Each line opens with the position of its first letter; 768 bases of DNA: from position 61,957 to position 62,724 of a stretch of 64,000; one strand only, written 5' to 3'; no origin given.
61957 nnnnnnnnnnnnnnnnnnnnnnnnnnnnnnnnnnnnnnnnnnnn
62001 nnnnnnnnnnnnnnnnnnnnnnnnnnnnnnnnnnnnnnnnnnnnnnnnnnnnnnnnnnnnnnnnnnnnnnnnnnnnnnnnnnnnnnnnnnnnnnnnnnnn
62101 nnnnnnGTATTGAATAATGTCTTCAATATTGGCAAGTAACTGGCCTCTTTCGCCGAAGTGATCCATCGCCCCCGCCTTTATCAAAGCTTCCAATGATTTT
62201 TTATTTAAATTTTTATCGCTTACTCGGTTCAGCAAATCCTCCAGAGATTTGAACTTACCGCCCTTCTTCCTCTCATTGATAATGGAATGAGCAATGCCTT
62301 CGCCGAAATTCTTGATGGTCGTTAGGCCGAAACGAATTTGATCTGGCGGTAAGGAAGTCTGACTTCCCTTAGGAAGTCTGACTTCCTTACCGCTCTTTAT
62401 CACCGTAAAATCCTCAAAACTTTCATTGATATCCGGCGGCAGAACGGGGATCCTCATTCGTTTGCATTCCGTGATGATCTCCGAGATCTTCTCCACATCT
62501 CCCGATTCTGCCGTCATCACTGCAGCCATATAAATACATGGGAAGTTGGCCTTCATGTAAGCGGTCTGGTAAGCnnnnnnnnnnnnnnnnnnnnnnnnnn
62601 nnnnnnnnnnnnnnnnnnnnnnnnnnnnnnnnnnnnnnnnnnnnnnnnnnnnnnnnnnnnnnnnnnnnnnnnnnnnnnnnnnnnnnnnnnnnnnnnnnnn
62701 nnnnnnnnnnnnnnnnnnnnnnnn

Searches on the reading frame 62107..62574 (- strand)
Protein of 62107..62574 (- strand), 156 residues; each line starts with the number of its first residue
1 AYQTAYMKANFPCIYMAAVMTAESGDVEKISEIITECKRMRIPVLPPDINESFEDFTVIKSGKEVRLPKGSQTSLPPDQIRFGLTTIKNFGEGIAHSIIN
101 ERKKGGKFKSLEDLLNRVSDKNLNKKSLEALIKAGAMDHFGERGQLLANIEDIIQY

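Call 66: search_solved_structures(query=window:62107-62574:-, max_evalue=0.001, show_alignments=3)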
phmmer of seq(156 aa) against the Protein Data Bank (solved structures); distinct sequences matched with E-value up to 0.001: 9.
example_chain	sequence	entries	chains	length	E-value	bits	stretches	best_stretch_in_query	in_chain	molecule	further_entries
2hpi_A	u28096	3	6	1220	5.6e-34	120.4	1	1-155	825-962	DNA polymerase III alpha subunit | DNA polymerase III subunit alpha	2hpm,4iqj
3e0d_A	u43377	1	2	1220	5.6e-34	120.4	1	1-155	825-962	DNA polymerase III subunit alpha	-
2hnh_A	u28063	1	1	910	4.7e-24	88.2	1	1-150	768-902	DNA polymerase III alpha subunit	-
2hqa_A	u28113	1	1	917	4.8e-24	88.2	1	1-150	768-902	DNA polymerase III alpha subunit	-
4jom_A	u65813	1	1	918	4.8e-24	88.2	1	1-150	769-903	DNA polymerase III subunit alpha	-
5m1s_A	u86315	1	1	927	4.9e-24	88.2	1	1-150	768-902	DNA polymerase III subunit alpha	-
5fku_A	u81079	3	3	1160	8.4e-24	87.4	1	1-150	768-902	DNA POLYMERASE III SUBUNIT ALPHA | DNA POLYMERASE III ALPHA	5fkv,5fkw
5lew_A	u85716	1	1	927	1.4e-22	83.4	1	2-143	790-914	DNA polymerase III subunit alpha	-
7pu7_A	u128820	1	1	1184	2.5e-22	82.6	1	2-143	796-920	DNA polymerase III subunit alpha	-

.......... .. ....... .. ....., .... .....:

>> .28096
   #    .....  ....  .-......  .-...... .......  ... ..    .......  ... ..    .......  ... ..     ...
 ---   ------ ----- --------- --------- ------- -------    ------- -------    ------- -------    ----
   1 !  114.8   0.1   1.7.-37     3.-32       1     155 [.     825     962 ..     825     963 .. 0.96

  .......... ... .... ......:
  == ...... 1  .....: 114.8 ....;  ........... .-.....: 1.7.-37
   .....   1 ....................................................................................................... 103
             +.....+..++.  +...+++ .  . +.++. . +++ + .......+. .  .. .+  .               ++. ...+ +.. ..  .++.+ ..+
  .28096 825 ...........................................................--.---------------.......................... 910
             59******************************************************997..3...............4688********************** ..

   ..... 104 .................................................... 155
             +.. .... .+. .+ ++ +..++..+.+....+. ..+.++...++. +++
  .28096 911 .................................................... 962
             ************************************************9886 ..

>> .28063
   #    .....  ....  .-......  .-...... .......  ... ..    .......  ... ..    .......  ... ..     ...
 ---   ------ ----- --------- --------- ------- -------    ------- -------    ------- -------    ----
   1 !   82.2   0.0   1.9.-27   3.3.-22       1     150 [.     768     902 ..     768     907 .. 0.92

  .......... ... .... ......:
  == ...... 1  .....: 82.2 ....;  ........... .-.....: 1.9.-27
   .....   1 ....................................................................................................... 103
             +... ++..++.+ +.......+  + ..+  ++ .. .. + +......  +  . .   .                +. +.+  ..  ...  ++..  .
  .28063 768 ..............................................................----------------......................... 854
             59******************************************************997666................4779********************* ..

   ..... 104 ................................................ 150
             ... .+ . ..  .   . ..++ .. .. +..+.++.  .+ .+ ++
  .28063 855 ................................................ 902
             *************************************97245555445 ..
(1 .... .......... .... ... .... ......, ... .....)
